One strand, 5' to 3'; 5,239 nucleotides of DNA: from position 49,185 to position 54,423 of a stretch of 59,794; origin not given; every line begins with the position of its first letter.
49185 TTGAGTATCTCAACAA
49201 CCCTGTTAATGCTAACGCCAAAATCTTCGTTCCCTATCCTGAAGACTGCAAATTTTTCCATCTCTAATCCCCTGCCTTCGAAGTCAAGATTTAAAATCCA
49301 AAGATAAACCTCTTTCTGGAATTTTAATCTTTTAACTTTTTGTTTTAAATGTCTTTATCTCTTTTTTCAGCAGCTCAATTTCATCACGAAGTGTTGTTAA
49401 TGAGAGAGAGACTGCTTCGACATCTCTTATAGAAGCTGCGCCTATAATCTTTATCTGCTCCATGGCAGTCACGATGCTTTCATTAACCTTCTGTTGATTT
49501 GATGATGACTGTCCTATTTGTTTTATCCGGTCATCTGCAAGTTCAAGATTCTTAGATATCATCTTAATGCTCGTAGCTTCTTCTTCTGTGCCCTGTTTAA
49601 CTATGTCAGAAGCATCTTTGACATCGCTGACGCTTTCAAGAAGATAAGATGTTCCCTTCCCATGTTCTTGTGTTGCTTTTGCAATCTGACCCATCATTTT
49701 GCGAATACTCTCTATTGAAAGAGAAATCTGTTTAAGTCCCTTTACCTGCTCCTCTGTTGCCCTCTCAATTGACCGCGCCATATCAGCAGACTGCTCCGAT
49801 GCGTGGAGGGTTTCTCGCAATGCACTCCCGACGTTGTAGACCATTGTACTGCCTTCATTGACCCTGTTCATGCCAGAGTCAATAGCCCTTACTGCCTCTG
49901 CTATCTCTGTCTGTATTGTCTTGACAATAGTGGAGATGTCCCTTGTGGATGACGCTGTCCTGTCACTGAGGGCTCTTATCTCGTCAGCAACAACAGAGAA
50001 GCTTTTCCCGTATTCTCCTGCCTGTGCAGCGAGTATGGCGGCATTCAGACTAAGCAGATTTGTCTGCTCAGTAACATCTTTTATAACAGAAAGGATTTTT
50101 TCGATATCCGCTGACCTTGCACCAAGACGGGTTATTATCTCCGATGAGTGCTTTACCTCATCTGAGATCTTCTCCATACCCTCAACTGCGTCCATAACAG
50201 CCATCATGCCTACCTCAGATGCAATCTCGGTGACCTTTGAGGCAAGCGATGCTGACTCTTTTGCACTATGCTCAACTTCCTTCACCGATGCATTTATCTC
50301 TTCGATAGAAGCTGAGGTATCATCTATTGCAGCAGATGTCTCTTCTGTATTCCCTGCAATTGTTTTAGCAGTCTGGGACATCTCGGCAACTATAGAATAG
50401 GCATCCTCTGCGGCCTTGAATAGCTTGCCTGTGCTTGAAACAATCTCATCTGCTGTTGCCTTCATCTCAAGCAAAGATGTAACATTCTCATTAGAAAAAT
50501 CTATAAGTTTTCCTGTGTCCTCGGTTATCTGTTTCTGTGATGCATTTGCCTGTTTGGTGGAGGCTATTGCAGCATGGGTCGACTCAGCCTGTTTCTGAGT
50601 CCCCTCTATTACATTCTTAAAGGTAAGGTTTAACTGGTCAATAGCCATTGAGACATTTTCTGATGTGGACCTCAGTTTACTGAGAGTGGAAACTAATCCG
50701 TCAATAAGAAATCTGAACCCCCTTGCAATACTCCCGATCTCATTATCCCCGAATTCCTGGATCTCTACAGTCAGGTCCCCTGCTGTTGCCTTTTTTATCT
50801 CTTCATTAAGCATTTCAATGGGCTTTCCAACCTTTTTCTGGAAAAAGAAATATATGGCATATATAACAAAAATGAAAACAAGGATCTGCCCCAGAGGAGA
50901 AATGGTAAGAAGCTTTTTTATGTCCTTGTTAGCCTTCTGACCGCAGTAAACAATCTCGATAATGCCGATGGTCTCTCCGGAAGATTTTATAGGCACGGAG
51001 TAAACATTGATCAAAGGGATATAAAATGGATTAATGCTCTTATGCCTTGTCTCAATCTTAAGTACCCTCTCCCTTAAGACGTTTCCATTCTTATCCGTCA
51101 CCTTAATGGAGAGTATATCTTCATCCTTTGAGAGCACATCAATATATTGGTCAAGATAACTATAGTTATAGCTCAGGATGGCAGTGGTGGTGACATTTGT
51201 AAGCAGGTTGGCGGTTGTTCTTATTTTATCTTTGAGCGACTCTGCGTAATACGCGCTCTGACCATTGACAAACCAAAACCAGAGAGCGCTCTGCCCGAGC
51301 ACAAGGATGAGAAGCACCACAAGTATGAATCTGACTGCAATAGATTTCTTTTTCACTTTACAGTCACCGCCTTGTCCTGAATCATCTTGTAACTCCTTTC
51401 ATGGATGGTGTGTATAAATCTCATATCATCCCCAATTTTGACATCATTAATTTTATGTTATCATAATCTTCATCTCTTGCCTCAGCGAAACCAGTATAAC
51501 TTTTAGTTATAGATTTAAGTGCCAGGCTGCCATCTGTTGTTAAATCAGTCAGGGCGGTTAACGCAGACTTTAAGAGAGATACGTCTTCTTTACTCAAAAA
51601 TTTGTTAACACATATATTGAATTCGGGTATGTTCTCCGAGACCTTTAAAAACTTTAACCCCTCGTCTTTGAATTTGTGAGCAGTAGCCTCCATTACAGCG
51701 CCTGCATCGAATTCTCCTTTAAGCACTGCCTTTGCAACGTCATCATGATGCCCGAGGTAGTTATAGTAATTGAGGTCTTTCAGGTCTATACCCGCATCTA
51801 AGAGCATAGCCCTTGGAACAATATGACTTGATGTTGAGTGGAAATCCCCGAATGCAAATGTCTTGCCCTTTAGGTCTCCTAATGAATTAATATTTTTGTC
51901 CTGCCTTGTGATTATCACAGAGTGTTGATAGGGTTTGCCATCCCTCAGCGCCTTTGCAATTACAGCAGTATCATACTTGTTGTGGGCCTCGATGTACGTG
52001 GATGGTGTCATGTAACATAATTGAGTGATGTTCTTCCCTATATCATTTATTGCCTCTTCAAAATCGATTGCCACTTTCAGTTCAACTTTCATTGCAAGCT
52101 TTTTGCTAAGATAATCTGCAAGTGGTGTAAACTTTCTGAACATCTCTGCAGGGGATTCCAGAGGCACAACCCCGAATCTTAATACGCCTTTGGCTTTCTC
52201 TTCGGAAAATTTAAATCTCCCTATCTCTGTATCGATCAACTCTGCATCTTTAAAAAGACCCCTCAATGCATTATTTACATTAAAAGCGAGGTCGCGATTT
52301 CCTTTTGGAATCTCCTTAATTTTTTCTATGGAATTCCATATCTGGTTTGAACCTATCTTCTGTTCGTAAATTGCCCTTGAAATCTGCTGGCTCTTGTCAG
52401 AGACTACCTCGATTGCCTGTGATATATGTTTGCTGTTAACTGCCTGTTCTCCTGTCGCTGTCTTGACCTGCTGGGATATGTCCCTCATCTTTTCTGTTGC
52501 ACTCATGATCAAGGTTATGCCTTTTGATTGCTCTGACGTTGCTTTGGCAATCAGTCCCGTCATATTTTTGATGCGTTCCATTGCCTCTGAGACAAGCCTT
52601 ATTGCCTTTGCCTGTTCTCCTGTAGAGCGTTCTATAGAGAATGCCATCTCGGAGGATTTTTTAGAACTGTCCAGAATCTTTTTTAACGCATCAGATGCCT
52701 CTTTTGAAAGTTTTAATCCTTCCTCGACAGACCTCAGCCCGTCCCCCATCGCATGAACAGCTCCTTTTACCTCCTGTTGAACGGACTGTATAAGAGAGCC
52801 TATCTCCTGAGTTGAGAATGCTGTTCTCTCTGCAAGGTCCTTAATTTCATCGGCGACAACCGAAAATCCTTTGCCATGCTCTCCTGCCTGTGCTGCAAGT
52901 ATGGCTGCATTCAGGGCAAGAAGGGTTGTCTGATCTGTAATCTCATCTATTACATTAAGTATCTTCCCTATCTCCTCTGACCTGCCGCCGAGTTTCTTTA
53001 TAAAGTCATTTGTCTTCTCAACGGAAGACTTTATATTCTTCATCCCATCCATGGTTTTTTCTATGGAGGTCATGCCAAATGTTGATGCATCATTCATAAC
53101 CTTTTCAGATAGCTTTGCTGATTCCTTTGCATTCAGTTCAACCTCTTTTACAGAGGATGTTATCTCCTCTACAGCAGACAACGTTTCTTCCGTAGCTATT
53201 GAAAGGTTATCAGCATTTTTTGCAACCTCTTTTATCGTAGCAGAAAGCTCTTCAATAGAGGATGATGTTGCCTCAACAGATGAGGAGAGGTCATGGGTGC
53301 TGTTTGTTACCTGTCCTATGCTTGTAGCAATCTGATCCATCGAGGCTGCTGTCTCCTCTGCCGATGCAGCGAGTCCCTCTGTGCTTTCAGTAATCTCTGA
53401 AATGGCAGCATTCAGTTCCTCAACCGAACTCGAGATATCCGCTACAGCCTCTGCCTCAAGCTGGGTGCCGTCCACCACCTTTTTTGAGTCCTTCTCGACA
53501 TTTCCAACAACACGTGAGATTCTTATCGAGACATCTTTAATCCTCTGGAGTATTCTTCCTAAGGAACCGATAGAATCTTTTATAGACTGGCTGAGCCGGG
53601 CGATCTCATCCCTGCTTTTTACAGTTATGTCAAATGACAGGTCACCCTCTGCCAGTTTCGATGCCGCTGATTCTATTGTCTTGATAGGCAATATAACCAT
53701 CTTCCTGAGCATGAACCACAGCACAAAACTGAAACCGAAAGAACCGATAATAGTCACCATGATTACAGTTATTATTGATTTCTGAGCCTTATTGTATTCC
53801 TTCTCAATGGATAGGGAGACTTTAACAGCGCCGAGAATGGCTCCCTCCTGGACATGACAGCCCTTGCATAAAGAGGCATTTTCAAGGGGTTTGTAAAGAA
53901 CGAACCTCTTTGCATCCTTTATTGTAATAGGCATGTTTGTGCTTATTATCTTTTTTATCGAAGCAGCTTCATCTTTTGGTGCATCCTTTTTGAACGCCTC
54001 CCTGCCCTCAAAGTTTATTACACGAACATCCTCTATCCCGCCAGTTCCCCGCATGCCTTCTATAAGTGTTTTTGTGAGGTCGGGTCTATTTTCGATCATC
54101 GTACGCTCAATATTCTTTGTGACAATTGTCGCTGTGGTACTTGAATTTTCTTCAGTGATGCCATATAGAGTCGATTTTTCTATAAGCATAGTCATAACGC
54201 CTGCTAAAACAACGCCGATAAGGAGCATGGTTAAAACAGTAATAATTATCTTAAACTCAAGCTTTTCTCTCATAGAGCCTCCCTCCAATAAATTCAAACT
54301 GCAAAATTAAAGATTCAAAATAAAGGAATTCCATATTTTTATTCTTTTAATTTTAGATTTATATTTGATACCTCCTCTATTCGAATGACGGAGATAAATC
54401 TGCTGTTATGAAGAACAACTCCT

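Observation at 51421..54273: Dual-input chemoreceptor: periplasmic haem-c sensor plus a cytoplasmic PhnD-like phosphate/phosphonate-binding domain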

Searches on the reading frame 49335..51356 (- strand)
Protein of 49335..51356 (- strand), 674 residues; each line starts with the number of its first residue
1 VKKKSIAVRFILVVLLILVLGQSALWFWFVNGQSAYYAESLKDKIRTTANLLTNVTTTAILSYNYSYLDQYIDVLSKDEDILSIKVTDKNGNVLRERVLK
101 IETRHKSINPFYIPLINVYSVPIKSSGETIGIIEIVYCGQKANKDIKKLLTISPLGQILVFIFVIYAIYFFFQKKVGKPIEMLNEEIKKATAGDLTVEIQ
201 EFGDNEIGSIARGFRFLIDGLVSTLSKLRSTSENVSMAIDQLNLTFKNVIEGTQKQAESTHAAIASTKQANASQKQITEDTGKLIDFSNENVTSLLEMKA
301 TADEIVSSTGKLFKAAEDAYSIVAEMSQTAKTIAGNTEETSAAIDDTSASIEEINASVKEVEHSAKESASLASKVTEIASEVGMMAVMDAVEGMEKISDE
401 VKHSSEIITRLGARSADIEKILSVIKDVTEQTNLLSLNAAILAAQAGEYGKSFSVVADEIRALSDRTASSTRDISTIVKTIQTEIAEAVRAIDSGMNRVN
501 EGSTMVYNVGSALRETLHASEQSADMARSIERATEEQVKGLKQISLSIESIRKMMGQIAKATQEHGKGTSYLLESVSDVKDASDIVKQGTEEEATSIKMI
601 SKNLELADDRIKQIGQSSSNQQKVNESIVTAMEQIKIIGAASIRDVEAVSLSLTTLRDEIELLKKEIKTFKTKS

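Call 4: search_protein_families(library=pfam, proteins=[window:49335-51356:-], max_evalue=0.01)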
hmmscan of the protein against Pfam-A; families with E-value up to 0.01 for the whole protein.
window:49335-51356:- (674 aa): 2 families
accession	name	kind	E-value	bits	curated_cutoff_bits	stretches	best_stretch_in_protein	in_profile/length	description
PF00015.26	MCPsignal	-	4.9e-38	131.1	34.6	1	374-553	6-170/172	Methyl-accepting chemotaxis protein (MCP) signalling domain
PF00672.30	HAMP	-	1.3e-05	25.9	25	1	176-221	6-51/53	HAMP domain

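Call 5: search_protein_families(library=ncbifam, proteins=[window:49335-51356:-], max_evalue=0.01)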
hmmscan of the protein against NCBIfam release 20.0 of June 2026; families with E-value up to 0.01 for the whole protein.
window:49335-51356:- (674 aa): 10 families
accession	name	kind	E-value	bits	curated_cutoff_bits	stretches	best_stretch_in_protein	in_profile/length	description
NF047851.1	MCPCitTducer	equivalog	2.9e-37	129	900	2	298-588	255-516/553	methyl-accepting chemotaxis citrate transducer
NF011615.0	PRK15041.1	equivalog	3.9e-37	128.1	947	2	288-618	246-548/554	methyl-accepting chemotaxis protein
NF058645.1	MCPCtpMPsAe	equivalog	5.2e-37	127.8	900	3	310-569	281-539/558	methyl-accepting chemotaxis protein CtpM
NF011622.0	PRK15048.1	equivalog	2.7e-31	109.3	900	2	311-595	267-522/553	methyl-accepting chemotaxis protein II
NF007309.0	PRK09793.1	equivalog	2.6e-26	92.7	903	2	295-564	252-489/533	methyl-accepting chemotaxis protein IV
NF041847.1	transduc_aer2_vibrio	equivalog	5.3e-23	81.2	1200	1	279-565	481-731/804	aerotaxis transducer Aer2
NF050802.1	AspChtxCcaA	equivalog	9.7e-21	73.8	1300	1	391-526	545-683/700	aspartate chemotaxis receptor CcaA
TIGR02168.1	SMC_prok_B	equivalog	5e-06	24.5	567.35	1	360-669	680-985/1181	chromosome segregation protein SMC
TIGR02169.1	SMC_prok_A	equivalog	0.0018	16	729.4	0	439-672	226-456/1165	chromosome segregation protein SMC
NF053592.1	HK_near_YfiR_like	equivalog_domain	0.0042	16.7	194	1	5-215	1-215/223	sensor histidine kinase, YfiR-like protein-associated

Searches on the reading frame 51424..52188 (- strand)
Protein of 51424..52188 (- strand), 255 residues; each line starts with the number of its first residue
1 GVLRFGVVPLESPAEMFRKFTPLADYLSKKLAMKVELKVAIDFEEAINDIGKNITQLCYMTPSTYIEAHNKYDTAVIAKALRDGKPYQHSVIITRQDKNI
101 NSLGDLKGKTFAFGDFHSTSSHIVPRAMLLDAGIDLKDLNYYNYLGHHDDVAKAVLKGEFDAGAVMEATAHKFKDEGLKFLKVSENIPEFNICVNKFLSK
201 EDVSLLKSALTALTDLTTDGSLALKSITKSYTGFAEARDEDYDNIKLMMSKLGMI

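Call 74: predict_structure(alignment_id=A3)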
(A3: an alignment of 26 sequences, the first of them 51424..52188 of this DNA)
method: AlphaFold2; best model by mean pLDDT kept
length: 255 residues; sequences in the alignment: 26
mean_pLDDT: 96.0   pTM: 0.90
mean pLDDT of the five models: 96.0, 96.0, 96.0, 95.1, 94.8
residues with pLDDT >= 90: 244; 70-90: 11; 50-70: 0; < 50: 0
segments of 3 or more residues with pLDDT < 50: none
pLDDT, mean of each block of 10 residues (from residue 1): 92 91 97 96 95 98 98 98 96 96 97 95 98 97 93 98 96 96 97 97 97 96 96 98 98 94
secondary structure, 60 per line:
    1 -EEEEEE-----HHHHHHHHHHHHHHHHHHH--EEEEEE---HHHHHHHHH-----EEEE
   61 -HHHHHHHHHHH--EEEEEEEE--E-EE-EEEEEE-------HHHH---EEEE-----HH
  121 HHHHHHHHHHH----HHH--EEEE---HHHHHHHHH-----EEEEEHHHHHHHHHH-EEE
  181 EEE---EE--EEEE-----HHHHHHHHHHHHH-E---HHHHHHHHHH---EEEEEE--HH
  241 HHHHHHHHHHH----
elements in order: E2-7 H13-31 E34-39 H43-51 E57-60 H62-72 E75-82 E90-95 H103-106 E110-113 H119-131 E141-144 H148-156 E162-166 H167-176 E178-183 E191-194 H200-212 H218-227 E231-236 H239-251

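Call 76: fold_search(model_id=the predicted structure, library=pdb)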
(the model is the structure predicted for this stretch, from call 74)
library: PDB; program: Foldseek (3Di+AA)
matches with E <= 10: 1845; with E <= 0.001: 1239
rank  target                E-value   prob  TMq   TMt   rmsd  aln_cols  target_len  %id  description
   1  5o2j                  8.4e-29  1.00  0.88  0.87   2.2       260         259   32  Pseudomonas stutzeri PtxB in complex with phosphite to 1.52 A resolution (released 2017-12-06)
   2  5o37                  1.0e-28  1.00  0.88  0.86   2.5       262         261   32  Pseudomonas stutzeri PtxB in complex with methylphosphonate (MPn) to 1.37 A resolution (released 2017-12-06)
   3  5o2k_C                3.2e-28  1.00  0.67  0.66   5.1       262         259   31  Native apo-structure of Pseudomonas stutzeri PtxB to 2.1 A resolution (released 2017-12-06)
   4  5lv1_A                5.1e-28  1.00  0.89  0.86   2.0       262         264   28  2.12 A resolution structure of PtxB from Prochlorococcus marinus (MIT 9301) in complex with phosphite (released 2017-12-06)
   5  5jvb_A                5.1e-28  1.00  0.87  0.87   2.3       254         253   27  1.95A resolution structure of PtxB from Trichodesmium erythraeum IMS101 in complex with phosphite (released 2017-11-29)
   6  5o2k_B                8.6e-28  1.00  0.66  0.64   5.4       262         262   32  Native apo-structure of Pseudomonas stutzeri PtxB to 2.1 A resolution (released 2017-12-06)
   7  5o2k_E                1.6e-27  1.00  0.67  0.66   5.1       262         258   32  Native apo-structure of Pseudomonas stutzeri PtxB to 2.1 A resolution (released 2017-12-06)
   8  5o2k_F                2.7e-27  1.00  0.65  0.65   5.4       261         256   31  Native apo-structure of Pseudomonas stutzeri PtxB to 2.1 A resolution (released 2017-12-06)
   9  5lq1_B                3.0e-27  1.00  0.88  0.88   2.2       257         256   27  1.41 A resolution structure of PtxB from Trichodesmium erythraeum IMS101 in complex with methylphosphonate (released 2017-12-06)
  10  5lq1_A                4.2e-27  1.00  0.89  0.88   2.1       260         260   26  1.41 A resolution structure of PtxB from Trichodesmium erythraeum IMS101 in complex with methylphosphonate (released 2017-12-06)
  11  6x8w                  4.8e-27  1.00  0.89  0.89   2.2       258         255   27  Structure of ArrX Y138A mutant protein bound to sulfate from Chrysiogenes arsenatis (released 2021-02-17)
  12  5o2k_A                6.7e-27  1.00  0.65  0.63   5.3       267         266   31  Native apo-structure of Pseudomonas stutzeri PtxB to 2.1 A resolution (released 2017-12-06)
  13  5jvb_B                1.3e-26  1.00  0.87  0.87   2.2       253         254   27  1.95A resolution structure of PtxB from Trichodesmium erythraeum IMS101 in complex with phosphite (released 2017-11-29)
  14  3p7i                  4.9e-26  1.00  0.85  0.73   2.6       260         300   25  Crystal structure of Escherichia coli PhnD in complex with 2-aminoethyl phosphonate (released 2011-10-12)
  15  6x9g                  1.1e-25  1.00  0.87  0.87   2.5       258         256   27  Structure of the malonate-bound form of ArrX from Chrysiogenes arsenatis (released 2021-02-17)
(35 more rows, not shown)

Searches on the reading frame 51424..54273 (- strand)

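Call 4: search_protein_families(library=pfam, proteins=[window:51424-54273:-], max_evalue=0.01)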
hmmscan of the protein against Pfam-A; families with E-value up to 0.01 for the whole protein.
window:51424-54273:- (950 aa): 9 families
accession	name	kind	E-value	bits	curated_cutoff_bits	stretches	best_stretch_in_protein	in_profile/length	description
PF12974.12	Phosphonate-bd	-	2.3e-62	211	27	1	700-937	1-242/242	ABC transporter, phosphonate, periplasmic substrate-binding protein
PF00015.26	MCPsignal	-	3.1e-45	154.6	34.6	1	400-571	14-171/172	Methyl-accepting chemotaxis protein (MCP) signalling domain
PF00672.30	HAMP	-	6.7e-10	39.6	25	1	189-237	2-50/53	HAMP domain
PF09084.16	NMT1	-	5.4e-08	33.4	20.5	1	785-907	75-201/216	NMT1/THI5 like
PF12727.12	PBP_like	-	2.3e-07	30.6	27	1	788-891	75-177/193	PBP superfamily domain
PF21563.3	Mcp40H-20_sensor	-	4.8e-06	27.3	27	1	49-157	1-112/112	Methyl-accepting chemotaxis sensory transducer, class 40H, sensor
PF13324.12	GCIP_N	-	0.002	18.7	27.5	0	577-677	49-134/144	Grap2 and cyclin-D-interacting, N-terminal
PF11887.13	Mce4_CUP1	-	0.0086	16.1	32.6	0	236-314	57-135/222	Cholesterol uptake porter CUP1 of Mce4, putative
PF06103.16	DUF948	-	0.0097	16.5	37.2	0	278-343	22-87/89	Bacterial protein of unknown function (DUF948)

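Call 5: search_protein_families(library=ncbifam, proteins=[window:51424-54273:-], max_evalue=0.01)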
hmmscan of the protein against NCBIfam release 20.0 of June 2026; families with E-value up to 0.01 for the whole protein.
window:51424-54273:- (950 aa): 29 families (the best 25 are shown)
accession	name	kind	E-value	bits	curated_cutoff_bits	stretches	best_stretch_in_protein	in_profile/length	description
TIGR01098.1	3A0109s03R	subfamily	3.3e-42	144.7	112.05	1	695-906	30-251/253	phosphate/phosphite/phosphonate ABC transporter substrate-binding protein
TIGR03431.1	PhnD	equivalog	5.8e-37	127.7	261.1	1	691-944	22-283/288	phosphonate ABC transporter substrate-binding protein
NF058645.1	MCPCtpMPsAe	equivalog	1e-36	126.8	900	2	312-604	273-557/558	methyl-accepting chemotaxis protein CtpM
NF047851.1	MCPCitTducer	equivalog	7.3e-33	114.4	900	2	360-571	300-482/553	methyl-accepting chemotaxis citrate transducer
NF041847.1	transduc_aer2_vibrio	equivalog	4.5e-31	107.9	1200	2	361-581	539-730/804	aerotaxis transducer Aer2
NF011622.0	PRK15048.1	equivalog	7.5e-31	107.9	900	2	313-500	248-425/553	methyl-accepting chemotaxis protein II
NF011615.0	PRK15041.1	equivalog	1.6e-28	99.7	947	2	346-500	280-426/554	methyl-accepting chemotaxis protein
NF007309.0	PRK09793.1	equivalog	1.3e-27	96.9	903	2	341-571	271-479/533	methyl-accepting chemotaxis protein IV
TIGR04553.1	ABC_peri_selen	hypoth_equivalog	7.6e-26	91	250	1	697-950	1-265/266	putative selenate ABC transporter substrate-binding protein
NF050802.1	AspChtxCcaA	equivalog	2e-23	82.7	1300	1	380-506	516-646/700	aspartate chemotaxis receptor CcaA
NF033092.0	HK_WalK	equivalog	1.3e-12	47.1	725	1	5-232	5-240/594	cell wall metabolism sensor histidine kinase WalK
NF040691.1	MtrAB_MtrB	equivalog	6.3e-09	35.4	450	1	5-259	5-278/507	MtrAB system histidine kinase MtrB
TIGR02168.1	SMC_prok_B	equivalog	3.8e-08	31.6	567.35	1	218-448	780-1000/1181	chromosome segregation protein SMC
NF049985.1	SBP_like_Rv1680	exception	6e-08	32.7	400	1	737-860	39-172/268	Rv1680 family SBP-like protein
NF053592.1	HK_near_YfiR_like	equivalog_domain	5.1e-06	26.2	194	1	6-230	3-213/223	sensor histidine kinase, YfiR-like protein-associated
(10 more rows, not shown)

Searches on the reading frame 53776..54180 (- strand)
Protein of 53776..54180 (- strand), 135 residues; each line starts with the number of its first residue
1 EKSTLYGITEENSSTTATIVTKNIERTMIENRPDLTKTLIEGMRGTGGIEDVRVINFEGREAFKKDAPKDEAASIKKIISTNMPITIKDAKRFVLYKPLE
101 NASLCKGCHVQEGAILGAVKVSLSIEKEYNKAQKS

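Call 6: search_solved_structures(query=window:53776-54180:-, max_evalue=10, show_alignments=3)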
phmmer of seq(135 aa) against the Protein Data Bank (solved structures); distinct sequences matched with E-value up to 10: 4.
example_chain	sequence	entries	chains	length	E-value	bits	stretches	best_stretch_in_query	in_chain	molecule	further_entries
3b47_A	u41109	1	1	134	3.6e-08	36.8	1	10-132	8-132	Methyl-accepting chemotaxis protein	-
3b42_A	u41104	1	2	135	3.1e-05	27.4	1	11-132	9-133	Methyl-accepting chemotaxis protein, putative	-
7aoc_A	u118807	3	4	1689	0.35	14.3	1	10-106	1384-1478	DNA-directed RNA polymerase I subunit rpa1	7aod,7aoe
5o4h_A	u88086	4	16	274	1.2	12.6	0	6-43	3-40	HcgC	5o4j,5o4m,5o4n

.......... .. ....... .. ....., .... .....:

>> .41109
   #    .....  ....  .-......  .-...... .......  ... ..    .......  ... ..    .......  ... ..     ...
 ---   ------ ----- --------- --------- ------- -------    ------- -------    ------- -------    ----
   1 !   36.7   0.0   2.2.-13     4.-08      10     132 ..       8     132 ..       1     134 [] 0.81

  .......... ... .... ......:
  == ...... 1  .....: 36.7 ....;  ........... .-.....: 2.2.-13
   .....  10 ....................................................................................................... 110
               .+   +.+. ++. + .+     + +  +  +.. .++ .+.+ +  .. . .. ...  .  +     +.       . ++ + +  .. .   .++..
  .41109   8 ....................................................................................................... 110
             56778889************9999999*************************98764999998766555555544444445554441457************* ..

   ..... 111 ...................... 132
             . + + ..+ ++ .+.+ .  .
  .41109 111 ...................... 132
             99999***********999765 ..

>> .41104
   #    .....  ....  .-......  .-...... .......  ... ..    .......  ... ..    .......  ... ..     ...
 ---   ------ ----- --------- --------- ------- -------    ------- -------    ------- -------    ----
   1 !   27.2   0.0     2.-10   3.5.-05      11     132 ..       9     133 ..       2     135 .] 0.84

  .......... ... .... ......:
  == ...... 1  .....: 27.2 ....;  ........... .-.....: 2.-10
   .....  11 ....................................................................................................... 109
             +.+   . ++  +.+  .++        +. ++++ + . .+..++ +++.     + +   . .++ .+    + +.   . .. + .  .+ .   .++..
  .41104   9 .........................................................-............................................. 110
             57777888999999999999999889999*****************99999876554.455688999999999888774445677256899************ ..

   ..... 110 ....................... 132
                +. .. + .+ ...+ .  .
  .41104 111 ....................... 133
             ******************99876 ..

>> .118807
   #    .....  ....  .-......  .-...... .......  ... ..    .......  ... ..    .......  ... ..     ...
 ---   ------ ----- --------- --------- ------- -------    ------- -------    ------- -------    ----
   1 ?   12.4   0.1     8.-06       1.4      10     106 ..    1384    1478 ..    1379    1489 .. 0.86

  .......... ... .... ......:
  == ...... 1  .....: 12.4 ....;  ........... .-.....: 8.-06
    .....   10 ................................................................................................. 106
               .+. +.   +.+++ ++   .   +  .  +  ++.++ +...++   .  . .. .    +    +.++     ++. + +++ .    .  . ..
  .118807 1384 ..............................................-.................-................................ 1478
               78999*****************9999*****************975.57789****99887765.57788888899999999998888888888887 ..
